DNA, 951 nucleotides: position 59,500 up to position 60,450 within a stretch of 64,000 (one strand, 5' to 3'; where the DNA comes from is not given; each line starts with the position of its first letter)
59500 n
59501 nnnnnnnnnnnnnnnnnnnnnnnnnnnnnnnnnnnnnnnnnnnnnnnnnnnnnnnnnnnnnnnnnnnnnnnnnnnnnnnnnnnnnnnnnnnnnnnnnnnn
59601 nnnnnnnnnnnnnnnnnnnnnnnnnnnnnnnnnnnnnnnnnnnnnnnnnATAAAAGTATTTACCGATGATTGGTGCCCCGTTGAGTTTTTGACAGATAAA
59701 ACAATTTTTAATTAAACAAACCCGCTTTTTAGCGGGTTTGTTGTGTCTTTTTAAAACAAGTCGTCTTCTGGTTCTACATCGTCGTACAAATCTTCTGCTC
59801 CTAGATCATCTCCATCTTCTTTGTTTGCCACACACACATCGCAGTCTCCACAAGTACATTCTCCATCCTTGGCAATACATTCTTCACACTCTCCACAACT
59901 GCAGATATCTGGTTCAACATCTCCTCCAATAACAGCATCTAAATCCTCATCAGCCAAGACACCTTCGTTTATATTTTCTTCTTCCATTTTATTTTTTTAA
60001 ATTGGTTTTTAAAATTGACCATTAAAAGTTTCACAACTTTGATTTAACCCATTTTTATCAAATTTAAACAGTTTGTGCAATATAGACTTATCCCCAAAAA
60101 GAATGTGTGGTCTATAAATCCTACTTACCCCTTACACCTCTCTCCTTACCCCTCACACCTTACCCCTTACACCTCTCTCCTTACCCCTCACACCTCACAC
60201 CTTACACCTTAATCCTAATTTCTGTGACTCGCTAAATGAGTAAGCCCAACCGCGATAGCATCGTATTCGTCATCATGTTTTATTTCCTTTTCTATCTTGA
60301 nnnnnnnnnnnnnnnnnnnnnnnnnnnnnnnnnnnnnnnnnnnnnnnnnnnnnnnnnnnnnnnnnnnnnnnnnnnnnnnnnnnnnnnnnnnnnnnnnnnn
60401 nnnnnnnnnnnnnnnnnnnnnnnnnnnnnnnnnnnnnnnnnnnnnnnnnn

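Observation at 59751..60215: Orphan double-glycine-leader peptide with an acidic 8-Cys core, downstream of a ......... minisatellite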

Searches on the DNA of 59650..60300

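Call 42: search_rna_families(source=window, start=59650, end=60300, threshold=evalue, max_evalue=5)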
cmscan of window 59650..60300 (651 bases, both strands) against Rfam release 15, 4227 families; matches with E-value up to 5: 8.
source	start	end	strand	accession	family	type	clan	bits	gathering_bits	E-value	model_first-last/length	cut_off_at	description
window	59684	59747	+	RF02064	STnc370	Gene; sRNA;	-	27.5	54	0.19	1-71/71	no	Enterobacterial sRNA STnc370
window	59710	59773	-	RF02064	STnc370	Gene; sRNA;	-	22.9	54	1.7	1-71/71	no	Enterobacterial sRNA STnc370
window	59685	59752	+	RF01770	rimP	Cis-reg; leader;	-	21.9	47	0.43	1-102/102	no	Gammaprotebacteria rimP leader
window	59714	59770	-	RF00512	Leu_leader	Cis-reg; leader;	-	21.5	50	0.056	1-148/148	no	Leucine operon leader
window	59665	59745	+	RF00513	Trp_leader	Cis-reg; leader;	-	20.7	41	0.13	1-100/100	no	Tryptophan operon leader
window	59712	59794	-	RF00513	Trp_leader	Cis-reg; leader;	-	20.1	41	0.18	1-100/100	no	Tryptophan operon leader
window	59684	59750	+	RF01772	rnk_pseudo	Cis-reg; leader;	-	19.2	55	1.1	1-108/108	no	Pseudomonas rnk leader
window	59997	60066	-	RF01295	SCARNA7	Gene; snRNA; snoRNA; scaRNA;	-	10.9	65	2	1-330/330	no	Small Cajal body-specific RNA 7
